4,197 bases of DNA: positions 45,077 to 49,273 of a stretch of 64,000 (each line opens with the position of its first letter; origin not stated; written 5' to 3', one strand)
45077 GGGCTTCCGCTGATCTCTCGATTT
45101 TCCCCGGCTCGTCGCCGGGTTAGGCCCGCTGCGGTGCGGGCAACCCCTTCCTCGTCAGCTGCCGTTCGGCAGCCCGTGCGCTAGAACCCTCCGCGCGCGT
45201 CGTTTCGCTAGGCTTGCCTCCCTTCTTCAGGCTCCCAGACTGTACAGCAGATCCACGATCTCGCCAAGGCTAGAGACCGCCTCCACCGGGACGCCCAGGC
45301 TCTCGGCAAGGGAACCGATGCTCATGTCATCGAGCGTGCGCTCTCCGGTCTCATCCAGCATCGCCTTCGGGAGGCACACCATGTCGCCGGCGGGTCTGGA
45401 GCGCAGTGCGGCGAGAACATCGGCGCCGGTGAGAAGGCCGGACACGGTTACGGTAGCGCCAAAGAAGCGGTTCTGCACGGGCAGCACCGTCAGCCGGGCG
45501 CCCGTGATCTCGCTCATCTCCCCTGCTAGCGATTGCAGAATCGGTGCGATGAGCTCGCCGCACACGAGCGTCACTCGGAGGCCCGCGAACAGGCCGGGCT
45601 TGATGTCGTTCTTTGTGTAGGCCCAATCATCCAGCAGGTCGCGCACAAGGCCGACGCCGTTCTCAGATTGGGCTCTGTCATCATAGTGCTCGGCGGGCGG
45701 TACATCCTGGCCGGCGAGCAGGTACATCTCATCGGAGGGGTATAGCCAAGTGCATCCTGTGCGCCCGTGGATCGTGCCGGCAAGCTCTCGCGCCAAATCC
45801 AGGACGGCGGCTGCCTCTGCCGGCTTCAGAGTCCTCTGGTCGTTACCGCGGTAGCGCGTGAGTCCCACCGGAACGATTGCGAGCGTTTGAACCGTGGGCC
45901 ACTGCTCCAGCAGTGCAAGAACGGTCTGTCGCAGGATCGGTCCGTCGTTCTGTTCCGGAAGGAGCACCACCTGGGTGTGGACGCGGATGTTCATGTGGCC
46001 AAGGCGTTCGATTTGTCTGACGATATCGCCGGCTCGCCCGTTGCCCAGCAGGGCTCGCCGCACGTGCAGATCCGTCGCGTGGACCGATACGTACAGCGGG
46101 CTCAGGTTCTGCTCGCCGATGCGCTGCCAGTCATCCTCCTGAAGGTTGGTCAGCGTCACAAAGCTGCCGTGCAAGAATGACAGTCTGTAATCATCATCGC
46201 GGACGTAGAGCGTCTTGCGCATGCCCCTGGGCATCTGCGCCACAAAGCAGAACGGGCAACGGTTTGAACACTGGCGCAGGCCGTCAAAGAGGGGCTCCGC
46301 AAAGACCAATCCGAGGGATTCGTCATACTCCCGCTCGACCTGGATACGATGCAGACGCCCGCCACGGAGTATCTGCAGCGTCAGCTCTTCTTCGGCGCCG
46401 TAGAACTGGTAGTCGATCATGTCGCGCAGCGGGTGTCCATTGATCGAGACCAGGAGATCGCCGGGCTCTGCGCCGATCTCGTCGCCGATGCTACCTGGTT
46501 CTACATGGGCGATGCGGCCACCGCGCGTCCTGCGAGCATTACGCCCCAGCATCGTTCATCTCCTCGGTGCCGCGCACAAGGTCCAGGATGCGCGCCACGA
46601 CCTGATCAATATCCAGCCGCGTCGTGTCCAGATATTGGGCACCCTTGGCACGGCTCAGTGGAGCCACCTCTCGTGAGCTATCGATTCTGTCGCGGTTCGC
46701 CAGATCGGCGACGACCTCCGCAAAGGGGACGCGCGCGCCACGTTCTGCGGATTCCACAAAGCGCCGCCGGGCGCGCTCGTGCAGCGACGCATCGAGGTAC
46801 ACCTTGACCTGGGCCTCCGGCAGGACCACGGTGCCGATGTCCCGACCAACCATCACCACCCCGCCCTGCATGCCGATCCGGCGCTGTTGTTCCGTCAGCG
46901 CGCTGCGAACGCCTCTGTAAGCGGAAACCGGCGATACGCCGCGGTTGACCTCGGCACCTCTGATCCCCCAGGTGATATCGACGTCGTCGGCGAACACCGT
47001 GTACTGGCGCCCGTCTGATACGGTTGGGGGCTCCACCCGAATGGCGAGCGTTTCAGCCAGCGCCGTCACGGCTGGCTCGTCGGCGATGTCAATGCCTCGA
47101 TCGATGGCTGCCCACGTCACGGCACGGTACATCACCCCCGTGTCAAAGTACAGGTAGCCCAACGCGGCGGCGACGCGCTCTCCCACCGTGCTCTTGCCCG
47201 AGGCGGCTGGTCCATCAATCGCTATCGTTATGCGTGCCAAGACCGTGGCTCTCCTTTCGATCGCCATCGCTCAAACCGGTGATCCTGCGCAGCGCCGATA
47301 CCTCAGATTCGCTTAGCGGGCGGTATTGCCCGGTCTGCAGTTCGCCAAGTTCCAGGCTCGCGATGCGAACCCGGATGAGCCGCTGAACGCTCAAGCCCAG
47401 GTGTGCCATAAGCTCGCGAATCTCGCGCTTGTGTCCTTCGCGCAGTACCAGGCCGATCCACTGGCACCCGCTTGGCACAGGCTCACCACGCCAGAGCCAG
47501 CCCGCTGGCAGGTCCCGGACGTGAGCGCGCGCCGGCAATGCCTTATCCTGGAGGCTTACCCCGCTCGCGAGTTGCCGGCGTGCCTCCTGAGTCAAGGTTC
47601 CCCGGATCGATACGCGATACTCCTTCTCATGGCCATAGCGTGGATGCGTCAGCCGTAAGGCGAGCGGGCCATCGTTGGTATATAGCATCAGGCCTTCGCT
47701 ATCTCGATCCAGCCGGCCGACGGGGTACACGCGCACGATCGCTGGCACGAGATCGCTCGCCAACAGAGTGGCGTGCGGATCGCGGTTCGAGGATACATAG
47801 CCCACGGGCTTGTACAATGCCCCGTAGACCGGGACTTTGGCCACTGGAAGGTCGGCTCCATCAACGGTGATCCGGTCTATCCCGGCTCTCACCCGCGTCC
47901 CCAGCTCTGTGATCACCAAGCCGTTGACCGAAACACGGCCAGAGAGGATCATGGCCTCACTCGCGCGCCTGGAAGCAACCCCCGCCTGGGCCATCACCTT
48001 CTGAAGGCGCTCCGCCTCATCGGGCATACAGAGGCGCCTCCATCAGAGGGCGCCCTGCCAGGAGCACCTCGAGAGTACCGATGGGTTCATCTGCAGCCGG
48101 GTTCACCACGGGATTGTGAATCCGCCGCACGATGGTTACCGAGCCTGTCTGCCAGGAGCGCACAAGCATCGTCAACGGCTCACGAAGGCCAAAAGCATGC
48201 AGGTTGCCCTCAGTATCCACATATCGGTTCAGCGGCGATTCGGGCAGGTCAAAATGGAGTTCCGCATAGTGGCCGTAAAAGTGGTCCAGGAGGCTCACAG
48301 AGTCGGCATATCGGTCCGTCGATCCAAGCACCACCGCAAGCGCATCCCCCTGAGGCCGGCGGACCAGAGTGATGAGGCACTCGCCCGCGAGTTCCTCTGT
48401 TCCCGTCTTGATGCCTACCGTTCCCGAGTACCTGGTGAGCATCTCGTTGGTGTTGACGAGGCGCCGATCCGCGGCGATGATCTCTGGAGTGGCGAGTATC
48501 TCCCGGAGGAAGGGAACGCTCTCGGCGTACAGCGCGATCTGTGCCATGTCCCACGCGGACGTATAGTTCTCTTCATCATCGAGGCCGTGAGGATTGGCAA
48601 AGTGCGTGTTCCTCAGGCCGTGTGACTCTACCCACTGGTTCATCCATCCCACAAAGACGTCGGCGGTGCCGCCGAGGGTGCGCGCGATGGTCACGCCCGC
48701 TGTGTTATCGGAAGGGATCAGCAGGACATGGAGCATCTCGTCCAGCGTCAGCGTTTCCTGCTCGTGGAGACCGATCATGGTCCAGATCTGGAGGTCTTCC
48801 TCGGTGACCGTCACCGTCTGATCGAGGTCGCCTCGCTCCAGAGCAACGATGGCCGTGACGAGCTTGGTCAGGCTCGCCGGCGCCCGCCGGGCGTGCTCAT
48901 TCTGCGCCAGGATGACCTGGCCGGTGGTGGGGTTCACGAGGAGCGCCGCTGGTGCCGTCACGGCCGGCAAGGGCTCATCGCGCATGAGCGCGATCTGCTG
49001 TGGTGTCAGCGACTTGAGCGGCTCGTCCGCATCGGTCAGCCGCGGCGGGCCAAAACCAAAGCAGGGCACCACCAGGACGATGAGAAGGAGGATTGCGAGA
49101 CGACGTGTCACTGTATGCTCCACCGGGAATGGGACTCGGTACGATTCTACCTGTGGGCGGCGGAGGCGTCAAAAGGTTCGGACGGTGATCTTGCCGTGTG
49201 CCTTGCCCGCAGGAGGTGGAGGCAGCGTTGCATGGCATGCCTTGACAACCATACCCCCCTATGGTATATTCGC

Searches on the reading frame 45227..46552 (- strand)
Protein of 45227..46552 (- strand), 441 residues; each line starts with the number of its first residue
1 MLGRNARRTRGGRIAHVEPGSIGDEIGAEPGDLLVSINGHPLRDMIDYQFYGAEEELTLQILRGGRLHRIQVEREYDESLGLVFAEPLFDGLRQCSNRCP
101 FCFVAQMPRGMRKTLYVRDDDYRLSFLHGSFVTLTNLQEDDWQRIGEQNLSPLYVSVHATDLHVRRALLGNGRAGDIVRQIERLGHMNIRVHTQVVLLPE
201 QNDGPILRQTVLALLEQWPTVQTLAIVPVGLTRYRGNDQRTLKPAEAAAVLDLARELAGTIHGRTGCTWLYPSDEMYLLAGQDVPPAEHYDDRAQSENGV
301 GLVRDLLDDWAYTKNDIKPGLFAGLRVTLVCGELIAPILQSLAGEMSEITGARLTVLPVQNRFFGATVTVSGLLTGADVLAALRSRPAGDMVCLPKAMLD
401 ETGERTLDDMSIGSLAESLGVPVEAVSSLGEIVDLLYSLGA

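Call 6: search_protein_families(library=pfam, proteins=[window:45227-46552:-], max_evalue=0.01)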
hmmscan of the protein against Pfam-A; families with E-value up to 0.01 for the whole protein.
window:45227-46552:- (441 aa): 5 families
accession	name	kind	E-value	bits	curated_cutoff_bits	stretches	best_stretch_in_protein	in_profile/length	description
PF19238.5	Radical_SAM_2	-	1.5e-61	206.9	26.7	1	74-223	1-150/151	Radical SAM-like domain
PF04459.17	DUF512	-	4.2e-54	183.3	25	1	227-427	1-201/202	Protein of unknown function (DUF512)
PF17820.7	PDZ_6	-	1.5e-12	47.5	27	1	14-63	2-54/54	PDZ domain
PF04055.27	Radical_SAM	-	3.1e-05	24.7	29.5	0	136-206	90-159/166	Radical SAM superfamily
PF00595.29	PDZ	-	0.0011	19.8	23.2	1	9-46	24-61/81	PDZ domain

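Call 14: search_protein_families(library=ncbifam, proteins=[window:45227-46552:-], max_evalue=0.00001)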
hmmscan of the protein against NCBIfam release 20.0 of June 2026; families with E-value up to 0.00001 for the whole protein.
window:45227-46552:- (441 aa): 1 family
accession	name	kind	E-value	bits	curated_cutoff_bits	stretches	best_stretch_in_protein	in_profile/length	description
TIGR03279.1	cyano_FeS_chp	hypoth_equivalog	2.5e-130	435.1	574.7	1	13-433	1-428/433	TIGR03279 family radical SAM protein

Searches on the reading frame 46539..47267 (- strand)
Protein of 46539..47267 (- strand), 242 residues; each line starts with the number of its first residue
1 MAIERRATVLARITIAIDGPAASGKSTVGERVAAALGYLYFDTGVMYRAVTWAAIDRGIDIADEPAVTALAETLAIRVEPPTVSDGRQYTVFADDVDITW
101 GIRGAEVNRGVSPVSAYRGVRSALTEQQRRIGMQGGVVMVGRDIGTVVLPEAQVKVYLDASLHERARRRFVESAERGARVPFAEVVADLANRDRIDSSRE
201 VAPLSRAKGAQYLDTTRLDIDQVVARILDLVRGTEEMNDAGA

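Call 6: search_protein_families(library=pfam, proteins=[window:46539-47267:-], max_evalue=0.01)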
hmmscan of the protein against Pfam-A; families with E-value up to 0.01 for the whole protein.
window:46539-47267:- (242 aa): 5 families
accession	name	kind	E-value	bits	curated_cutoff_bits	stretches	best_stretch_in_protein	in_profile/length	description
PF02224.24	Cytidylate_kin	-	5.3e-68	229.3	26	1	15-232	1-210/211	Cytidylate kinase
PF13189.12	Cytidylate_kin2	-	1.7e-08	35.3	28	1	15-170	2-128/176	Cytidylate kinase-like family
PF13238.12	AAA_18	-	7.6e-05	23.6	29.4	1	15-66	1-44/128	AAA domain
PF01202.28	SKI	-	0.00084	19.9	22.1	0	22-46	2-26/159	Shikimate kinase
PF13671.12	AAA_33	-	0.0065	17.2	27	0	18-55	5-42/143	AAA domain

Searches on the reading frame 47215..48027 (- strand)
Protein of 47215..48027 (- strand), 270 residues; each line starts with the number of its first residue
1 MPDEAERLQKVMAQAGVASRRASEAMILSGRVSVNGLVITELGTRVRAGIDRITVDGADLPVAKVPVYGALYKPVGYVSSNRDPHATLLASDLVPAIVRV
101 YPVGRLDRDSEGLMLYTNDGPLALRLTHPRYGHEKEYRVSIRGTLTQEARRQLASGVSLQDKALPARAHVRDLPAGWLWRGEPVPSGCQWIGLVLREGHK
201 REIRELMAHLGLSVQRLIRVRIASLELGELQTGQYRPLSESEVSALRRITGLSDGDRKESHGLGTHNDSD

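Call 6: search_protein_families(library=pfam, proteins=[window:47215-48027:-], max_evalue=0.01)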
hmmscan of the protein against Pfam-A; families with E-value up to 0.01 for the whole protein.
window:47215-48027:- (270 aa): 3 families
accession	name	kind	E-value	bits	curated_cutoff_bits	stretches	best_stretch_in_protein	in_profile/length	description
PF00849.27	PseudoU_synth_2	-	3.3e-18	66.8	26.8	1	70-209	4-152/152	RNA pseudouridylate synthase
PF01479.30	S4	-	4.8e-11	42.6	22.8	1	6-49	1-45/48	S4 domain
PF19135.5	DUF5818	-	0.00041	20.3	27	1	104-148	2-46/57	Protein of unknown function (DUF5818)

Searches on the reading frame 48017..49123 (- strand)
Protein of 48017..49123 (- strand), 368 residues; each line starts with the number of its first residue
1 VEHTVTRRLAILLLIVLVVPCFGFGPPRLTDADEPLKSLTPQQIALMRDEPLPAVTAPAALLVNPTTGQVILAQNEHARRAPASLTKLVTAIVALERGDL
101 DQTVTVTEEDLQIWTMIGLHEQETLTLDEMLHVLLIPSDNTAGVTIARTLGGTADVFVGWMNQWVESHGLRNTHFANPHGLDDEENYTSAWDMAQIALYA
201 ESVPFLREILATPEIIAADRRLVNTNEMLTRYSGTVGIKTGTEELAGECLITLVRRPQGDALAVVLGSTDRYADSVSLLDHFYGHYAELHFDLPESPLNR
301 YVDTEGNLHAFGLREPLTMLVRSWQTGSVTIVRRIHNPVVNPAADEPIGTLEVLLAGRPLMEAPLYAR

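Call 6: search_protein_families(library=pfam, proteins=[window:48017-49123:-], max_evalue=0.01)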
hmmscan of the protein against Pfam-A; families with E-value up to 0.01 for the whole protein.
window:48017-49123:- (368 aa): 4 families
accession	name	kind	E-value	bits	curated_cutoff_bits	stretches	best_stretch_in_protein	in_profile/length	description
PF00768.25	Peptidase_S11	-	8.2e-46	156.8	27.6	1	53-268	8-237/239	D-alanyl-D-alanine carboxypeptidase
PF13354.11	Beta-lactamase2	-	1.9e-12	47.4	22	1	62-196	4-142/214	Beta-lactamase enzyme family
PF00905.27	Transpeptidase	-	0.00077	19.2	22.1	1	60-172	3-130/299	Penicillin binding protein transpeptidase domain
PF02113.21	Peptidase_S13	-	0.0012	18.1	22.8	1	57-97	17-58/444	D-Ala-D-Ala carboxypeptidase 3 (S13) family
